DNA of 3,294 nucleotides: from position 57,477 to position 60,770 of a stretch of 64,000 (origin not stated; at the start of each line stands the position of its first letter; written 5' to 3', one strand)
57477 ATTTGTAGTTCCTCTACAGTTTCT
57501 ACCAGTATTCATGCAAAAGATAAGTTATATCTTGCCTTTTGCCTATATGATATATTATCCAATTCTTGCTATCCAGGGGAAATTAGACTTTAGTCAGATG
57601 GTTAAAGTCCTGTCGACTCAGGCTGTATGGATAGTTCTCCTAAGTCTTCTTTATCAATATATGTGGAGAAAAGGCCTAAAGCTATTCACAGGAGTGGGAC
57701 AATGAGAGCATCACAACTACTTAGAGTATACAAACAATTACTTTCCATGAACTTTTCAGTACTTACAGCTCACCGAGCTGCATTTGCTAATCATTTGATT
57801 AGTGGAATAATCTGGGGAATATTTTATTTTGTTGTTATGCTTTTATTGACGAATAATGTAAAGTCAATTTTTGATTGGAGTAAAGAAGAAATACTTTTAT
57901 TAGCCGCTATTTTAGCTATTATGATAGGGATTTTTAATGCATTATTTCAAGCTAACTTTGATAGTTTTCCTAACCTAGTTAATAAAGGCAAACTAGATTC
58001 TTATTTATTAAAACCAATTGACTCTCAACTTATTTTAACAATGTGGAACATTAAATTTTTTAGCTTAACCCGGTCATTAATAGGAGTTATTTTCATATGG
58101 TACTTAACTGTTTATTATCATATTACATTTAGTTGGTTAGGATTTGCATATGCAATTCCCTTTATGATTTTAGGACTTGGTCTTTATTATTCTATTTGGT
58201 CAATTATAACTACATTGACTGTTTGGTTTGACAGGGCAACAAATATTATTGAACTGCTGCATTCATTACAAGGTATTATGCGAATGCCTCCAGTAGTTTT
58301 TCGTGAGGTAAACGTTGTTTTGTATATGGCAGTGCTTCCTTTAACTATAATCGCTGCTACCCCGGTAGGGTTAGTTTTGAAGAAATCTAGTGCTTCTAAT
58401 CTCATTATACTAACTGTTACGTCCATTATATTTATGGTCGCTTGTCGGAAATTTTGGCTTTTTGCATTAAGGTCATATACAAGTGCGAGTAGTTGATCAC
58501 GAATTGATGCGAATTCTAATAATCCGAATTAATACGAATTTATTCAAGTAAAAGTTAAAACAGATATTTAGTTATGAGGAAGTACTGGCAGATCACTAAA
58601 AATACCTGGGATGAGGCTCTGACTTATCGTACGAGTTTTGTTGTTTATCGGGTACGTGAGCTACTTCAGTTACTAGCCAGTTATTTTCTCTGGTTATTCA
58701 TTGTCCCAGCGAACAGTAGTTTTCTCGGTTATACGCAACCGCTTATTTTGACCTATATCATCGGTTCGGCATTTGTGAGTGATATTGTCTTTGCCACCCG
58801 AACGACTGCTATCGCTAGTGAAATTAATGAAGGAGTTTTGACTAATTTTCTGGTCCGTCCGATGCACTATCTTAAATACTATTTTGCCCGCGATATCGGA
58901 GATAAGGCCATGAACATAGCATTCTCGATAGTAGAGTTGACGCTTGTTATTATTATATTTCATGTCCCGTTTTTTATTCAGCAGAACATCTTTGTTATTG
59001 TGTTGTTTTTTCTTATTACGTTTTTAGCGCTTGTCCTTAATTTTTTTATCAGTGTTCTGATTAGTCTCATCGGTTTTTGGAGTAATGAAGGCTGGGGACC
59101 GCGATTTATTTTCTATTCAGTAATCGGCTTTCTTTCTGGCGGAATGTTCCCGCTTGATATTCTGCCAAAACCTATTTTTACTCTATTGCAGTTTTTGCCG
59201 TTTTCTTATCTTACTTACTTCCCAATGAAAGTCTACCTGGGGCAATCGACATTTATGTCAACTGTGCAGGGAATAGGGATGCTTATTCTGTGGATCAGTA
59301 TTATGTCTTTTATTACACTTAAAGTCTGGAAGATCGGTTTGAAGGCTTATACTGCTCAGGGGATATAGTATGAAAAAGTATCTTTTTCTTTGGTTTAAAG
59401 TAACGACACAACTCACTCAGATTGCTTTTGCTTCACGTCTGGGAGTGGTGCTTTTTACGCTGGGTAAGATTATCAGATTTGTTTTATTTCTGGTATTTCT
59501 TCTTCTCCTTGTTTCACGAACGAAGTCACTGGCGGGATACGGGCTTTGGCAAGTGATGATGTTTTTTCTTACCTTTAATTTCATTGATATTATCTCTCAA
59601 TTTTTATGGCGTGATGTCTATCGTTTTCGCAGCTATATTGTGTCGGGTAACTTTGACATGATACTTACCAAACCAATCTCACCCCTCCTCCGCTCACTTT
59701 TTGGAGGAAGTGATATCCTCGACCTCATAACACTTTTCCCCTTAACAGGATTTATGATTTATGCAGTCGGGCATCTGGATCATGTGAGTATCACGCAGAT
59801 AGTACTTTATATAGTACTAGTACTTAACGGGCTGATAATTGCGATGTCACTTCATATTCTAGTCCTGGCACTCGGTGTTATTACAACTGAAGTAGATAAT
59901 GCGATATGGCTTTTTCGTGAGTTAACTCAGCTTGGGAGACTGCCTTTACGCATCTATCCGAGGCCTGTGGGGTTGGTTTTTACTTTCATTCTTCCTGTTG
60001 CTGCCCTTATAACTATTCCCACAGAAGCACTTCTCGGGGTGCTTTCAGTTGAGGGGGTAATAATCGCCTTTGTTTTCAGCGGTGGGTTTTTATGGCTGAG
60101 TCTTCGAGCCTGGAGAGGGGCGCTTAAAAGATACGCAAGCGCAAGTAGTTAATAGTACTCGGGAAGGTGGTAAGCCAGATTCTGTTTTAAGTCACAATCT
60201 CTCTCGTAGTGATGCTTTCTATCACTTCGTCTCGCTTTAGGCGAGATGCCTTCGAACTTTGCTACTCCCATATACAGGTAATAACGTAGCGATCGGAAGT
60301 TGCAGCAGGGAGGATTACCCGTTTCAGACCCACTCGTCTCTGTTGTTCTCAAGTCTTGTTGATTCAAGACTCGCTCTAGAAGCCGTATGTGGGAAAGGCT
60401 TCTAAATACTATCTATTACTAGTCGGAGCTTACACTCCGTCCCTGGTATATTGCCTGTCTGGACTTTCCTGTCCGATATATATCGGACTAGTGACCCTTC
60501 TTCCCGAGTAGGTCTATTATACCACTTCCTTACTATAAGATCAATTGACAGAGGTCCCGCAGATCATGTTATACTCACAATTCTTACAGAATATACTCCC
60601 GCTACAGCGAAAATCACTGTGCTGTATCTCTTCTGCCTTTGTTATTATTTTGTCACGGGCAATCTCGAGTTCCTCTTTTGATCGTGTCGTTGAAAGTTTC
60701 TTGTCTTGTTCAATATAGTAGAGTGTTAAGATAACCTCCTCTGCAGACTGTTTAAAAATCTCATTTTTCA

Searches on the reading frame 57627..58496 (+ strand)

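Call 49: search_protein_families(library=pfam, proteins=[window:57627-58496:+])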
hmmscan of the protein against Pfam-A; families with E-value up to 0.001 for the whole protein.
window:57627-58496:+ (289 aa): 1 family
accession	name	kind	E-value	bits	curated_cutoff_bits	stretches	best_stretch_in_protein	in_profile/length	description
PF06182.17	ABC2_membrane_6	-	9.9e-40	137.2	22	1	62-288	2-229/229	ABC-2 family transporter protein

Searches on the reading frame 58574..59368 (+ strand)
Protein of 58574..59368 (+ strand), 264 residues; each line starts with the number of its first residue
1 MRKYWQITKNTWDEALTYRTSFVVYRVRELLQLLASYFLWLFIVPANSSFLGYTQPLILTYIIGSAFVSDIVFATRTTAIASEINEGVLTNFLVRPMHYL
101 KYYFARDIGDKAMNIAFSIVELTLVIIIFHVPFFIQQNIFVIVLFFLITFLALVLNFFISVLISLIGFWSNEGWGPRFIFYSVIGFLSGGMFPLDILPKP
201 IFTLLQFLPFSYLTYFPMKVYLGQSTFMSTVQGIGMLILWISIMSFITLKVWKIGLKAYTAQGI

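Call 49: search_protein_families(library=pfam, proteins=[window:58574-59368:+])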
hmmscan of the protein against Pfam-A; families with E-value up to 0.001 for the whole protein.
window:58574-59368:+ (264 aa): 2 families
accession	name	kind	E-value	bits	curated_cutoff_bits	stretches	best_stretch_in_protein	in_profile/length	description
PF06182.17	ABC2_membrane_6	-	1.4e-21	77.8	22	1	31-263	2-229/229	ABC-2 family transporter protein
PF12698.13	ABC2_membrane_3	-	7.5e-07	29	31.6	1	62-249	167-346/347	ABC-2 family transporter protein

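Call 56: find_homologous_proteins(query=window:58574-59365:+, max_evalue=1e-30)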
Query window:58574-59365:+ (264 aa): 372 proteins with E <= 1e-30 among 1601 candidates; the best 120 are listed.
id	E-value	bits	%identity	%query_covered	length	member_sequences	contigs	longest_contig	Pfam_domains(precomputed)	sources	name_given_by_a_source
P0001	1.3e-164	564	100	100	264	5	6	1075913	PF06182.18,PF12698.14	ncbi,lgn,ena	ncbi:MAG: ABC-2 family transporter protein [Patescibacteria group bacterium]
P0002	8.0e-143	493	84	100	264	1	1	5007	PF06182.18,PF12698.14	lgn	-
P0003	6.9e-139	480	82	100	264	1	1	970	PF06182.18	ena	-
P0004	3.2e-128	445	74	100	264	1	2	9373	PF06182.18,PF12698.14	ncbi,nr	ncbi:MAG TPA: ABC-2 family transporter protein [Patescibacteria group bacterium]|nr:ABC-2 family tra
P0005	2.4e-105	370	63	98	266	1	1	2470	PF06182.18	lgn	-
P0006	8.5e-104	365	64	98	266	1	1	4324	PF06182.18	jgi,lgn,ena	-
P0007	1.3e-102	361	63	100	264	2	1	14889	PF06182.18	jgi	jgi:ABC-2 type transport system permease protein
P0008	1.7e-102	361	62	100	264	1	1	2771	PF06182.18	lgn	-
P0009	2.5e-102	360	61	100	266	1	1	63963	PF06182.18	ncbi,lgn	-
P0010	9.9e-102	358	63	100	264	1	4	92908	PF06182.18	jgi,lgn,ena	-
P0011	1.3e-101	358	58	100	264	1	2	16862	PF06182.18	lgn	-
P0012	3.1e-101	356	57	100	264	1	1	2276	PF06182.18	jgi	jgi:ABC-2 type transport system permease protein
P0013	1.4e-100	354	57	100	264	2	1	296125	PF06182.18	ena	-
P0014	2.6e-99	350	61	100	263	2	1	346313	PF06182.18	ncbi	-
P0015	1.3e-98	348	59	100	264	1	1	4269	PF06182.18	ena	-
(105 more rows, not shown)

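Call 57: find_encoding_contigs(protein=P0002, flank=3000, max_places=2)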
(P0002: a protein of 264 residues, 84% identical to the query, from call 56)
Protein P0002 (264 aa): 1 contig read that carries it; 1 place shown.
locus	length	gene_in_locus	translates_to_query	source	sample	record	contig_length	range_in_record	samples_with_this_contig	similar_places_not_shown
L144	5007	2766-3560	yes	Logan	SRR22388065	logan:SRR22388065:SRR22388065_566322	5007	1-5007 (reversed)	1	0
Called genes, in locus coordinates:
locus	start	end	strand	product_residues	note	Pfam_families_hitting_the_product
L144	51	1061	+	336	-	PF00005:ABC_tran, PF13304:AAA_21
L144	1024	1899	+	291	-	PF06182:ABC2_membrane_6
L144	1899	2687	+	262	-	PF06182:ABC2_membrane_6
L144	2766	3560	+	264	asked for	PF06182:ABC2_membrane_6, PF12698:ABC2_membrane_3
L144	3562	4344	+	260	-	PF06182:ABC2_membrane_6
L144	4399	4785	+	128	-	PF13366:PDDEXK_3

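Call 58: find_encoding_contigs(protein=P0004, flank=3000, max_places=2)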
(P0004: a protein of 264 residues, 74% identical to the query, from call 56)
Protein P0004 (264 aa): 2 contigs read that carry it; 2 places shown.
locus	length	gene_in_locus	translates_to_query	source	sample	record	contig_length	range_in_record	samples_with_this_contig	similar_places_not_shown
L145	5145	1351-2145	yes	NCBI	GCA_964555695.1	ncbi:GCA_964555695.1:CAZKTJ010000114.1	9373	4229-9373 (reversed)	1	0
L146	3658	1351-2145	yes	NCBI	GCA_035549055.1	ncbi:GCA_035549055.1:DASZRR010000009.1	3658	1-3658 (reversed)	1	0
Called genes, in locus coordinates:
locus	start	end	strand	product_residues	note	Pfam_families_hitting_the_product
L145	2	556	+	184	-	PF06182:ABC2_membrane_6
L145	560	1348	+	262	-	PF06182:ABC2_membrane_6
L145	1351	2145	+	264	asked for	PF06182:ABC2_membrane_6, PF12698:ABC2_membrane_3 (weak)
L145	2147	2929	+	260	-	PF06182:ABC2_membrane_6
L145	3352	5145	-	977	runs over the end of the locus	PF00580:UvrD-helicase, PF01443:Viral_helicase1 (faint), PF13245:AAA_19, PF13604:AAA_30 (faint), PF13361:UvrD_C, PF13538:UvrD_C_2 (faint), PF12705:PDDEXK_1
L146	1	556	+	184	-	PF06182:ABC2_membrane_6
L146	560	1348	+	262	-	PF06182:ABC2_membrane_6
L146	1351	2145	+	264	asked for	PF06182:ABC2_membrane_6, PF12698:ABC2_membrane_3 (weak)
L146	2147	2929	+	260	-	PF06182:ABC2_membrane_6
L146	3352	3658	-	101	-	PF12705:PDDEXK_1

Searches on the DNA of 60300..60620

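Call 81: search_rna_families(source=window, start=60300, end=60620, threshold=evalue, max_evalue=1)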
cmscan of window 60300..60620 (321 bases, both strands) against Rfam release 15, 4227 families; matches with E-value up to 1: 0.
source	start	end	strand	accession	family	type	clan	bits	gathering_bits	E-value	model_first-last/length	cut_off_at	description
